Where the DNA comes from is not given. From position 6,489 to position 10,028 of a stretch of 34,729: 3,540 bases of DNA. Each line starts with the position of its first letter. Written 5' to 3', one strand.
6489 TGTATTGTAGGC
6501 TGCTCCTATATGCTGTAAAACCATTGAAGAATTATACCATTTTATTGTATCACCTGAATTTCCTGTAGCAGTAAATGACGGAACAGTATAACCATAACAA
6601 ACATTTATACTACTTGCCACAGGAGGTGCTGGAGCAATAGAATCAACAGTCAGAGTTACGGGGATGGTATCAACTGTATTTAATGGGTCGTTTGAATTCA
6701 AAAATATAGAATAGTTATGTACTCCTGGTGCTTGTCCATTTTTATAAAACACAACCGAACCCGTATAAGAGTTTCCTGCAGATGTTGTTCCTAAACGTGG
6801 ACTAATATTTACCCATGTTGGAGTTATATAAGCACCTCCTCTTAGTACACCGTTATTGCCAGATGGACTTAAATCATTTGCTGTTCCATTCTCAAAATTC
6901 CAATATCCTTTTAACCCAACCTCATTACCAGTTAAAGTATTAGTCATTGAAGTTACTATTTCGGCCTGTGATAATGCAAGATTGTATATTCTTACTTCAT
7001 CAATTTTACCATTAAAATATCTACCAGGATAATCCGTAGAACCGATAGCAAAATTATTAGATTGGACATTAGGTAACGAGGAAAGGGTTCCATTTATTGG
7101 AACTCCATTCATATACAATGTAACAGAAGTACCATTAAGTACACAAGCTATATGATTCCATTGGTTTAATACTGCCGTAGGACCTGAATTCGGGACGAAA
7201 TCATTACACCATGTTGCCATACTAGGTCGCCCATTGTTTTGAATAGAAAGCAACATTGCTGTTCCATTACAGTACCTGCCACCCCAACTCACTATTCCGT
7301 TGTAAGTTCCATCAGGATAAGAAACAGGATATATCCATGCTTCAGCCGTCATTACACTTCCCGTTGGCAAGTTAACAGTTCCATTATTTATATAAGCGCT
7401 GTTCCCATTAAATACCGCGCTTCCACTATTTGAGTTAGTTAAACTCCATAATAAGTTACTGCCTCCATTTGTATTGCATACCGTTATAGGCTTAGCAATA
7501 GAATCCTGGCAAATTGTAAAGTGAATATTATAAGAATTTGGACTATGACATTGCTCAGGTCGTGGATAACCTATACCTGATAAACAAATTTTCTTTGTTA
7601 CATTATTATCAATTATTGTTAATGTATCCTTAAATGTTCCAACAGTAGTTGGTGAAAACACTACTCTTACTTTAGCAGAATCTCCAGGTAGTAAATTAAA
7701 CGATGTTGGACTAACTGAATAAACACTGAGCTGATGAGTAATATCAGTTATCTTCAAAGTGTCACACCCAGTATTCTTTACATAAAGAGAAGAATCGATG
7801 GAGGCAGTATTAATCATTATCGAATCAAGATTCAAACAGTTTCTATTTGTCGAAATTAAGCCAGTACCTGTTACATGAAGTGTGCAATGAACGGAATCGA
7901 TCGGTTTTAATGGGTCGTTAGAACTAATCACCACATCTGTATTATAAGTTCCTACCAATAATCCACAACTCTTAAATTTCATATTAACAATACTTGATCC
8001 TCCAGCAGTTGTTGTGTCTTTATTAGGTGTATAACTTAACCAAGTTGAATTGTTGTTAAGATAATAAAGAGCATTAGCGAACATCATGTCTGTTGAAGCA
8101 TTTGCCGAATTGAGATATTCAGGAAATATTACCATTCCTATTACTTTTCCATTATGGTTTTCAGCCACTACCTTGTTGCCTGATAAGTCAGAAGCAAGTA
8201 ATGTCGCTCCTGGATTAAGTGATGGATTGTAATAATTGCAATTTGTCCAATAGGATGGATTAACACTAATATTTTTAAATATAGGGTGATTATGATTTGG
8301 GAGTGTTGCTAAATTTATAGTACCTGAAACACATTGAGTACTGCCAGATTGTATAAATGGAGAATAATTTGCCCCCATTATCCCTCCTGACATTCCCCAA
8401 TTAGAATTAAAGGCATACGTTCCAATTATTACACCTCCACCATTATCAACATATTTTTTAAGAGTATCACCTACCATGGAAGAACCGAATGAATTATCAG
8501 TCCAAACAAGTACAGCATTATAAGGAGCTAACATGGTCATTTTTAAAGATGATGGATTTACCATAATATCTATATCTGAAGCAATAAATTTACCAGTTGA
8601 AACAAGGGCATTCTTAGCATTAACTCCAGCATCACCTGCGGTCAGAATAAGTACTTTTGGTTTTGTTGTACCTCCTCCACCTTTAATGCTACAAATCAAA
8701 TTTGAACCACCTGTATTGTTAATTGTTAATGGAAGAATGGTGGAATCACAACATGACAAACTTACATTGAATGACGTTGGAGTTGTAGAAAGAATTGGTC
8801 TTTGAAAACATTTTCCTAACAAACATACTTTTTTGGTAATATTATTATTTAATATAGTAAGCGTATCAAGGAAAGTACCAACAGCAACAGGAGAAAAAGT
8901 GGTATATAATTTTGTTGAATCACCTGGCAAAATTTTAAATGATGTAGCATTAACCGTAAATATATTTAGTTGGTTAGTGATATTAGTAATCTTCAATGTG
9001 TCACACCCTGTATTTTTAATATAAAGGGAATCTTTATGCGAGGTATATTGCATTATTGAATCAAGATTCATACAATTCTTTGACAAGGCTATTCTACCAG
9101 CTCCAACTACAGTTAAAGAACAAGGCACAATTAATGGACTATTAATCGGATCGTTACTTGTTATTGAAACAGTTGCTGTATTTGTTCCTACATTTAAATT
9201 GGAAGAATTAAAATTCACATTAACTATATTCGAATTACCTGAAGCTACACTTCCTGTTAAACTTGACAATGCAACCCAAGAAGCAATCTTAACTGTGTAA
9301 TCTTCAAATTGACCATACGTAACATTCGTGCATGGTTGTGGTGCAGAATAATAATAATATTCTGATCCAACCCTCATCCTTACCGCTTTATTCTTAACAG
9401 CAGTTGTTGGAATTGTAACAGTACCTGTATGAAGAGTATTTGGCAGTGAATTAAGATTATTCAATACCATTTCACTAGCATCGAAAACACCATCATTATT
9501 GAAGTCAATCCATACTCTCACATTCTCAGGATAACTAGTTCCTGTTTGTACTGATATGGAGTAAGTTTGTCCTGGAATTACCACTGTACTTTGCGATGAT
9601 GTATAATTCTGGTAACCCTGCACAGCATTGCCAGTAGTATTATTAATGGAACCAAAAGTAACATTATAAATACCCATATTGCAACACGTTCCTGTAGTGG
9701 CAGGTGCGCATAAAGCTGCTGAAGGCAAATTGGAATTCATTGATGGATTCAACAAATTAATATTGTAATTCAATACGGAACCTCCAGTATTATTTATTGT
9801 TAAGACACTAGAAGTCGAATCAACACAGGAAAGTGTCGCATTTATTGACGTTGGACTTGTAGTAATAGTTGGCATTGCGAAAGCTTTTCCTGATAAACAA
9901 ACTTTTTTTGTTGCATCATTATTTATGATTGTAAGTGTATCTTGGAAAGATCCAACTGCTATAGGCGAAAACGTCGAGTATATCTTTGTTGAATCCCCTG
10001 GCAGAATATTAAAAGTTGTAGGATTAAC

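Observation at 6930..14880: Seven Ig-like host domains each apparently split by a different guest domain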

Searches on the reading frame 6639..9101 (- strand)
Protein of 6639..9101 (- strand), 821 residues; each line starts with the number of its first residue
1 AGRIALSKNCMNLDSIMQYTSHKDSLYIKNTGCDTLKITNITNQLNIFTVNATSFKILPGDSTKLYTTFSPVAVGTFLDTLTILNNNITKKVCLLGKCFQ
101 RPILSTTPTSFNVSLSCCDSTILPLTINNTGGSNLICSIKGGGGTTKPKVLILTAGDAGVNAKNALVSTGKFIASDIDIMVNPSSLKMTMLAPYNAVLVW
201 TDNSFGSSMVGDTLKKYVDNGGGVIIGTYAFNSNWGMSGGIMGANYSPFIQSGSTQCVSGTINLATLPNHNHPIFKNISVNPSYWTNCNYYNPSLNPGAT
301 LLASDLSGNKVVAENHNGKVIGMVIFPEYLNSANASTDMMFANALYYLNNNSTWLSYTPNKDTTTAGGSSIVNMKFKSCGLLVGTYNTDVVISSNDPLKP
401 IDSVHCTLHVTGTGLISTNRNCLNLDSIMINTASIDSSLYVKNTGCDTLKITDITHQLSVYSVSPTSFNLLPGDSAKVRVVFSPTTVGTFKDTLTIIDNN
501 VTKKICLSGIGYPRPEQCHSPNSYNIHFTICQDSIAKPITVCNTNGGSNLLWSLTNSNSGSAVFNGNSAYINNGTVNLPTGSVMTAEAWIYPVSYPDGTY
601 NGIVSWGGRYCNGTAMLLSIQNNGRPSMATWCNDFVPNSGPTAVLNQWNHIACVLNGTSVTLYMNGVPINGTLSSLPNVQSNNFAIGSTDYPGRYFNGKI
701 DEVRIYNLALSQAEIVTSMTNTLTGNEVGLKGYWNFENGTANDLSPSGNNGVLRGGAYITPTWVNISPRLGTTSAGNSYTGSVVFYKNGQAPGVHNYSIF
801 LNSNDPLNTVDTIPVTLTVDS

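Call 27: find_homologous_proteins(query=window:6639-9101:-, max_evalue=0.00001)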
Query window:6639-9101:- (821 aa): 20 proteins with E <= 0.00001 among 8000 candidates.
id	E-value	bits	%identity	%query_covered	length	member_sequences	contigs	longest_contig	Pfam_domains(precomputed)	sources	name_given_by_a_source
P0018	1.1e-169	585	58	62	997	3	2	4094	PF07610.18,PF00415.25,PF25249.1,PF13540.13,PF22067.3,PF24507.2,PF25384.2,PF22544.3,PF25390.2,PF22073.3,PF15780.12,PF24798.3,PF12371.15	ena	-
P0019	7.6e-117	410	35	69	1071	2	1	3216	PF15780.12,PF07610.18,PF20009.5,PF24507.2,PF12371.15,PF22544.3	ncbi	ncbi:MAG: GEVED domain-containing protein, partial [Bacteroidota bacterium]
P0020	3.3e-63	232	37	45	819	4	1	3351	PF19190.7,PF18962.8,PF13860.13,PF22544.3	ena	-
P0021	3.8e-63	232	39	26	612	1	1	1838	PF15780.12,PF07610.18,PF24507.2,PF22544.3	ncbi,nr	ncbi:MAG TPA: choice-of-anchor D domain-containing protein, partial [Flavobacteriales bacterium]|nr:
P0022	1.2e-59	221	35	43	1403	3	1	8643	PF13715.13,PF25020.2,PF18962.8,PF13620.13,PF17210.10,PF22544.3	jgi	jgi:hypothetical protein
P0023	6.0e-57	212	41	33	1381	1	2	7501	PF19190.7,PF22544.3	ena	-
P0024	8.0e-53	198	34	53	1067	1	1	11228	PF22352.3,PF15780.12,PF00404.25,PF13385.14,PF18962.8,PF19081.7,PF22544.3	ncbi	-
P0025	1.2e-52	197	44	27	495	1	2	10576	PF18962.8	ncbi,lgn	-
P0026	2.5e-41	160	50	17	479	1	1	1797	PF15780.12,PF07610.18,PF22544.3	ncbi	ncbi:MAG: DUF1573 domain-containing protein [Bacteroidota bacterium]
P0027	1.4e-36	144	30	55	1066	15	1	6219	PF00431.27,PF00801.27,PF07610.18,PF20009.5,PF18962.8,PF22544.3,PF18911.7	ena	-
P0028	2.0e-29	121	30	17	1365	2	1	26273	PF07610.18,PF21310.4,PF22067.3,PF24507.2,PF22544.3,PF22073.3,PF15780.12,PF22064.3,PF22076.3,PF11999.14,PF00635.33,PF14874.13,PF12371.15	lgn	-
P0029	6.1e-26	109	36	12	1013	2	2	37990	PF07953.21,PF13385.14,PF18962.8,PF02210.32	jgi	jgi:Concanavalin A-like lectin/glucanases superfamily/Secretion system C-terminal sorting domain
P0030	5.0e-25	106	38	23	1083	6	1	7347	PF17957.8,PF08309.18,PF18884.6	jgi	jgi:hypothetical protein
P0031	1.9e-24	104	37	25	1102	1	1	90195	PF17957.8,PF13620.13,PF02368.25,PF08309.18,PF18884.6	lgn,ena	-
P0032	3.4e-23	100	35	25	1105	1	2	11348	PF17957.8,PF13620.13,PF08309.18,PF18884.6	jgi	-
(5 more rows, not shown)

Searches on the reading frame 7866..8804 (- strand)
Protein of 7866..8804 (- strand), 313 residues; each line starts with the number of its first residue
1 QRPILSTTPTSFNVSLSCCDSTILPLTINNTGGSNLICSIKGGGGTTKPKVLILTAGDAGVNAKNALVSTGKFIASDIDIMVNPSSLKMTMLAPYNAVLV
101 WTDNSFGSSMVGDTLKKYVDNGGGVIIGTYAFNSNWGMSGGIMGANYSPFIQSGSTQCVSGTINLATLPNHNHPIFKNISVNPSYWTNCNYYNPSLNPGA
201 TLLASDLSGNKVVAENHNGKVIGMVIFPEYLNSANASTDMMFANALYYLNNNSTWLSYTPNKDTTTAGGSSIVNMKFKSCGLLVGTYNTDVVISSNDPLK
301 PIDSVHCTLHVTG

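Call 31: search_protein_families(library=ncbifam, proteins=[window:7866-8804:-], max_evalue=0.1)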
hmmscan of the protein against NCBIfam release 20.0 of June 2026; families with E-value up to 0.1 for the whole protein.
window:7866-8804:- (313 aa): 0 families

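Call 51: predict_structure(alignment_id=A5)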
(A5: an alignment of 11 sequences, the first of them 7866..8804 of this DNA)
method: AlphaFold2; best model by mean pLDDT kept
length: 313 residues; sequences in the alignment: 11
mean_pLDDT: 86.9   pTM: 0.71
mean pLDDT of the five models: 86.9, 86.5, 86.5, 86.2, 84.0
residues with pLDDT >= 90: 176; 70-90: 108; 50-70: 29; < 50: 0
segments of 3 or more residues with pLDDT < 50: none
pLDDT, mean of each block of 10 residues (from residue 1): 93 90 96 95 71 89 91 92 90 90 79 92 87 74 91 75 90 89 74 86 92 91 80 77 91 79 95 91 80 94 94 78
secondary structure, 60 per line:
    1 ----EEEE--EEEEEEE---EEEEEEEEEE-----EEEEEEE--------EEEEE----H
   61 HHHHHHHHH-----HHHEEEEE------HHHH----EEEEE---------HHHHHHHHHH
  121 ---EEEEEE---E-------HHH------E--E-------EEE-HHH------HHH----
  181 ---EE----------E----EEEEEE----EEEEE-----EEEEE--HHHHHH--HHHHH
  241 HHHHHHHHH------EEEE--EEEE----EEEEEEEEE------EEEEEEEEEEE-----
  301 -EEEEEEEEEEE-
elements in order: E5-8 E11-17 E21-30 E36-42 E51-55 H60-69 E78-82 H89-92 E97-101 H111-120 E124-129 E161-163 E201-206 E211-215 E221-225 H228-233 H236-249 E256-259 E262-265 E270-278 E285-295 E302-312

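Call 53: fold_search(model_id=the predicted structure, library=pdb)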
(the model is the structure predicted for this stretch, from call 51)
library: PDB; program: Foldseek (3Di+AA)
matches with E <= 10: 1611; with E <= 0.001: 43
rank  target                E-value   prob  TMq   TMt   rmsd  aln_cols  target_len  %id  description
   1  4pxy_A                1.1e-06  1.00  0.41  0.51   6.3       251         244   15  Crystal structure of a Putative thua-like protein (BACUNI_01602) from Bacteroides uniformis ATCC 8492 at 1.50 A resolu (released 2014-04-23)
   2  4jqs_A                1.8e-06  1.00  0.43  0.52   5.5       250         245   13  Crystal structure of a Putative thua-like protein (BACUNI_01602) from Bacteroides uniformis ATCC 8492 at 2.30 A resolu (released 2013-05-08)
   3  3fij_A                1.6e-05  1.00  0.39  0.51   8.1       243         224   12  Crystal structure of a uncharacterized protein lin1909 (released 2009-01-13)
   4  2a9v_A                2.0e-05  1.00  0.41  0.61   5.4       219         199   14  Crystal structure of a putative gmp synthase subunit a protein (ta0944m) from thermoplasma acidophilum at 2.45 A resol (released 2005-08-02)
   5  2a9v_C                2.8e-05  1.00  0.39  0.57   5.6       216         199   14  Crystal structure of a putative gmp synthase subunit a protein (ta0944m) from thermoplasma acidophilum at 2.45 A resol (released 2005-08-02)
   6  2d7j                  3.0e-05  1.00  0.41  0.62   5.9       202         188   12  Crystal Structure Analysis of Glutamine Amidotransferase from Pyrococcus horikoshii OT3 (released 2006-11-21)
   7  2a9v_B                4.0e-05  1.00  0.40  0.58   5.5       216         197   14  Crystal structure of a putative gmp synthase subunit a protein (ta0944m) from thermoplasma acidophilum at 2.45 A resol (released 2005-08-02)
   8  2a9v_D                6.1e-05  1.00  0.40  0.57   5.5       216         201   14  Crystal structure of a putative gmp synthase subunit a protein (ta0944m) from thermoplasma acidophilum at 2.45 A resol (released 2005-08-02)
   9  8hx8_A                6.5e-05  1.00  0.41  0.21   6.1       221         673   12  Crystal structure of 4-amino-4-deoxychorismate synthase from Streptomyces venezuelae co-crystallized with chorismate (released 2023-10-18)
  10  9kpv_A                8.2e-05  1.00  0.39  0.27   5.1       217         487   10  Crystal structure of enzyme (released 2025-12-24)
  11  1wl8                  1.1e-04  1.00  0.42  0.64   5.0       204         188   11  Crystal structure of PH1346 protein from Pyrococcus horikoshii (released 2005-08-16)
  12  8rp2_BBB              1.2e-04  1.00  0.40  0.62   6.7       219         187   11  Aminodeoxychorismate synthase complex from Escherichia coli, with EDTA added (released 2025-01-29)
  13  2ywc_B                1.3e-04  1.00  0.40  0.28   5.2       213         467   13  Crystal structure of GMP synthetase from Thermus thermophilus in complex with XMP (released 2007-10-23)
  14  3fij_C                1.3e-04  1.00  0.39  0.52   8.9       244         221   11  Crystal structure of a uncharacterized protein lin1909 (released 2009-01-13)
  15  3fij_B                1.5e-04  1.00  0.39  0.52   8.5       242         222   13  Crystal structure of a uncharacterized protein lin1909 (released 2009-01-13)
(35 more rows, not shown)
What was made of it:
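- On ThuA / class-I glutamine amidotransferase-like fold (guests M1, M6): The AF2 model of M6 matches ThuA-like 4pxy (E=1e-6, TMt 0.51) and GATase subunits (TMt up to 0.69) (call 53).
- Checked: Foldseek on the M6 model puts ThuA-like 4pxy/4jqs and class-I glutamine-amidotransferase folds at the top (call 53).
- ThuA-like and class-I amidotransferase-like folds are usually enzymes or of unknown function (call 53).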

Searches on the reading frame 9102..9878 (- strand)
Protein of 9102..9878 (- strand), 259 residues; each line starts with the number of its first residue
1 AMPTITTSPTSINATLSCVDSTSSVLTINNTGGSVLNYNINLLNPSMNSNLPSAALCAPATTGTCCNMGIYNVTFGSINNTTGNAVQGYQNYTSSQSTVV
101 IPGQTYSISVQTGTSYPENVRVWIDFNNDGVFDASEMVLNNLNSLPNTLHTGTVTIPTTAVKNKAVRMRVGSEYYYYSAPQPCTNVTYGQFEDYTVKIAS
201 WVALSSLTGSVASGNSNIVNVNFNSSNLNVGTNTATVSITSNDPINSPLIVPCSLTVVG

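Call 11: find_homologous_proteins(query=window:9102-9878:-, max_evalue=0.00001)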
Query window:9102-9878:- (259 aa): 13 proteins with E <= 0.00001 among 1023 candidates.
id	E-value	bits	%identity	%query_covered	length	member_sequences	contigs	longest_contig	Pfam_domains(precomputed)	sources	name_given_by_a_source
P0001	2.4e-65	239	54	45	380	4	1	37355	PF00801.27,PF20009.5,PF18911.7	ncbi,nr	ncbi:MAG: PKD domain-containing protein, partial [Cytophagales bacterium]|nr:PKD domain-containing p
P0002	1.3e-36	145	57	51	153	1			PF20009.5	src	-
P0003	4.5e-19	87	56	31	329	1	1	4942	PF00801.27,PF20009.5,PF18962.8,PF18911.7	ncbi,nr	ncbi:MAG: PKD domain-containing protein [Crocinitomicaceae bacterium]|nr:PKD domain-containing prote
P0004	5.6e-17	80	50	35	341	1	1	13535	PF00801.27,PF20009.5,PF18962.8,PF11589.15,PF18911.7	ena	-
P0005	4.0e-14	71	43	49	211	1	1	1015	PF20009.5,PF18962.8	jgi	jgi:hypothetical protein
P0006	1.1e-12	66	38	59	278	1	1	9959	PF20009.5,PF18962.8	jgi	jgi:hypothetical protein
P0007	1.2e-11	63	40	61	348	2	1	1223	PF20009.5,PF18962.8,PF16893.12,PF00041.28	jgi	jgi:chitodextrinase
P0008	1.2e-11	63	41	54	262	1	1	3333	PF20009.5,PF18962.8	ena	-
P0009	2.0e-11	62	40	61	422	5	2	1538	PF25059.2,PF20009.5,PF18962.8,PF25788.3,PF16893.12,PF18370.8,PF25814.2,PF00041.28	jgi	jgi:chitodextrinase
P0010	1.3e-9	56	34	61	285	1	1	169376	PF20009.5,PF18962.8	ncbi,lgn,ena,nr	ncbi:MAG: peptidase M4, thermolysin [Bacteroidetes bacterium]|nr:MAG: peptidase M4, thermolysin [Bac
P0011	6.5e-7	47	33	59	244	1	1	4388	PF20009.5,PF18962.8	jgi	-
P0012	1.2e-6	47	44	35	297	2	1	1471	PF02494.23,PF20009.5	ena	-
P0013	5.5e-6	44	31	51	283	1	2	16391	PF20009.5,PF18962.8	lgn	-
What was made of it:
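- Tried and rejected: Database search with the M5 split-plus-guest (call 11).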
